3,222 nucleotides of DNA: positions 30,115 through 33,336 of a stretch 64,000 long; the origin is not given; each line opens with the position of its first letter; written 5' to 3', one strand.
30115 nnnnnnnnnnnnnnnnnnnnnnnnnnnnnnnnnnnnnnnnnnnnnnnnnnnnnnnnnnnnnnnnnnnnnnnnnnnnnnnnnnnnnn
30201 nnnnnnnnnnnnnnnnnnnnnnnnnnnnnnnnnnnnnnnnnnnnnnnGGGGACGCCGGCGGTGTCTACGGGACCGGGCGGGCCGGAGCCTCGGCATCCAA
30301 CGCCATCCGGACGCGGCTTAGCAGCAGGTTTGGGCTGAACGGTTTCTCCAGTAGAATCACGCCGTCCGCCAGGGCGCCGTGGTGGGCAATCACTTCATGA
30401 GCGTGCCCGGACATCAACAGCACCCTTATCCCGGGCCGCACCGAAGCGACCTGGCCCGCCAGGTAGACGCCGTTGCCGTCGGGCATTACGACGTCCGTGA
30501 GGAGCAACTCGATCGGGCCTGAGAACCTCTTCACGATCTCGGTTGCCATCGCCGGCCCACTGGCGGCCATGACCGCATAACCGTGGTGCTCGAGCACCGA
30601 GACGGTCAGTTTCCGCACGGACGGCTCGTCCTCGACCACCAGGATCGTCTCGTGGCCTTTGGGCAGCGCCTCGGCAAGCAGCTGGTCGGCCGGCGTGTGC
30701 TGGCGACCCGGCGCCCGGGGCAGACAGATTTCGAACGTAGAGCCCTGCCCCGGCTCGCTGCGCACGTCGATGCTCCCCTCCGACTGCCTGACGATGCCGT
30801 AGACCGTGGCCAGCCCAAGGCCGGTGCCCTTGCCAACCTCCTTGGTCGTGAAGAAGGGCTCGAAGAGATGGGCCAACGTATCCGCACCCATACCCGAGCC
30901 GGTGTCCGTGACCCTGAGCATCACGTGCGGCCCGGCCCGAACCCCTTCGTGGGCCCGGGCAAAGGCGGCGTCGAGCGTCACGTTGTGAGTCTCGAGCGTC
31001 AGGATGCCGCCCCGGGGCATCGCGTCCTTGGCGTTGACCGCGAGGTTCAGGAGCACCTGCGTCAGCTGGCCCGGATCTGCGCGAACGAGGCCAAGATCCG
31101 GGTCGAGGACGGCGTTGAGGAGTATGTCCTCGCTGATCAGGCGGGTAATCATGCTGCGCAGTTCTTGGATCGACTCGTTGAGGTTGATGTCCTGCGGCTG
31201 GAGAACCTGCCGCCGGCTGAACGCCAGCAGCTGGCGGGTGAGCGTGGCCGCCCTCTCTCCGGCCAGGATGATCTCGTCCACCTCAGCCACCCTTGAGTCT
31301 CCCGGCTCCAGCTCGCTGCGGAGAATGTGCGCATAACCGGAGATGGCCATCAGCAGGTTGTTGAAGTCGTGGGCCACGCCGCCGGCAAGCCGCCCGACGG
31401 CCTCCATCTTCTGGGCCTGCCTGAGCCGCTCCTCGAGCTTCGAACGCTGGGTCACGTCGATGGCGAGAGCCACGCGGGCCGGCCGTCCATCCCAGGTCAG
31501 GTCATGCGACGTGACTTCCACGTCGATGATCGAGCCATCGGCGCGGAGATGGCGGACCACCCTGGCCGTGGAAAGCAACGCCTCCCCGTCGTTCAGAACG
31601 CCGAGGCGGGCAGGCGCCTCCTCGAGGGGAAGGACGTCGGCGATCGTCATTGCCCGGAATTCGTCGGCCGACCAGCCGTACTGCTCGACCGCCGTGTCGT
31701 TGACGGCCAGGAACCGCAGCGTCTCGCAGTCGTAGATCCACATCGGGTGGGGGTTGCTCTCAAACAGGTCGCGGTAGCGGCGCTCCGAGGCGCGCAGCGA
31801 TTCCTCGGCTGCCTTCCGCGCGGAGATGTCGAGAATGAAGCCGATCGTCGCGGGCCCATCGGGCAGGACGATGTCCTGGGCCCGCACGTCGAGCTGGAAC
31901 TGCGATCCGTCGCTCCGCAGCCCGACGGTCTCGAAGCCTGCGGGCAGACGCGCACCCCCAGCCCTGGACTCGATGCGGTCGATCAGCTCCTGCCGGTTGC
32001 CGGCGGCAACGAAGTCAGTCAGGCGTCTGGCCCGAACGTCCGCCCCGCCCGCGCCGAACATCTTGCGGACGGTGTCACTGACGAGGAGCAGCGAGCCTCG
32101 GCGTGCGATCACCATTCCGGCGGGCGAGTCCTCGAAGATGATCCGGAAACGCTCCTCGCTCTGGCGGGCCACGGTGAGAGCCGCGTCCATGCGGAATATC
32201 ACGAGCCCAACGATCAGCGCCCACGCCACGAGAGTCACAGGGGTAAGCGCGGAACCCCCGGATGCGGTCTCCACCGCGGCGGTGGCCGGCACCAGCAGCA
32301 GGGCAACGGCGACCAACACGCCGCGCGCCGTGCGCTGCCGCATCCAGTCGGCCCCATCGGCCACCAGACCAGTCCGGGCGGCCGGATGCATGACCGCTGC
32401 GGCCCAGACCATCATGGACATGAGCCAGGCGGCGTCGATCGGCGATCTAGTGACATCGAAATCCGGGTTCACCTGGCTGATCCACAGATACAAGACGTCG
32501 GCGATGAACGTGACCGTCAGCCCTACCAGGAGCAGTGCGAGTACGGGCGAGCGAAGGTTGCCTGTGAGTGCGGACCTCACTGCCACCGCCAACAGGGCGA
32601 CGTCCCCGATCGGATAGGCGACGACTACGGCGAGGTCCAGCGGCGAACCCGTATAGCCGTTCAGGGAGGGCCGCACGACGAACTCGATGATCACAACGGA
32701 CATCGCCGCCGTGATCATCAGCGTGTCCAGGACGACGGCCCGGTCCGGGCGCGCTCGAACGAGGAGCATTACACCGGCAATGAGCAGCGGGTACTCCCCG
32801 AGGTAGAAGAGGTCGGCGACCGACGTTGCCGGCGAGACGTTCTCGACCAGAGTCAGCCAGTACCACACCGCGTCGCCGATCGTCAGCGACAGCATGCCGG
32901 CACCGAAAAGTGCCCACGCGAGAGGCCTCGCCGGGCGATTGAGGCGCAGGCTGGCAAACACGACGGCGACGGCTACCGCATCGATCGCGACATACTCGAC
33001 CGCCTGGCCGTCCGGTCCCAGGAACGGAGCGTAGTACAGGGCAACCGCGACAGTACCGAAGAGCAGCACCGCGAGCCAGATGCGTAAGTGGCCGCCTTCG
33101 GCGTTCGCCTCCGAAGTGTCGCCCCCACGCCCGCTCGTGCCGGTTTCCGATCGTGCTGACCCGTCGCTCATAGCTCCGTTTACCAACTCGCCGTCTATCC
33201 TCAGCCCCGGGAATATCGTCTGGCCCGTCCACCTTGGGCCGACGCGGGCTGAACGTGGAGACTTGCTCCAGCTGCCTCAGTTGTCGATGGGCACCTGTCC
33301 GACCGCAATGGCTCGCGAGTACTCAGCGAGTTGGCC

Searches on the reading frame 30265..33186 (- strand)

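Call 31: search_protein_families(library=pfam, proteins=[window:30265-33186:-], max_evalue=0.001)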
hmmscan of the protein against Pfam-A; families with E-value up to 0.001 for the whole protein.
window:30265-33186:- (973 aa): 7 families
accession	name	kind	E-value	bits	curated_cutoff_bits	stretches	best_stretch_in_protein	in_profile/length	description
PF02518.31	HATPase_c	-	3.7e-21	76.1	26.4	1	704-825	2-110/111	Histidine kinase-, DNA gyrase B-, and HSP90-like ATPase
PF00072.30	Response_reg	-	1.9e-16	60.6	30.2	1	848-960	1-111/111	Response regulator receiver domain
PF13188.13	PAS_8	-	1.9e-13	50.2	21.8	2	469-521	1-49/65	PAS domain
PF00989.32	PAS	-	7.8e-12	45.6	22.6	2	346-454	2-113/113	PAS fold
PF13426.13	PAS_9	-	1.4e-09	38.6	27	1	356-455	2-102/103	PAS domain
PF00512.31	HisKA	-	2.5e-08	34.3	26.9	1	598-660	3-64/66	His Kinase A (phospho-acceptor) domain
PF08448.16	PAS_4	-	4.7e-05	24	23.1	0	489-582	14-109/110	PAS fold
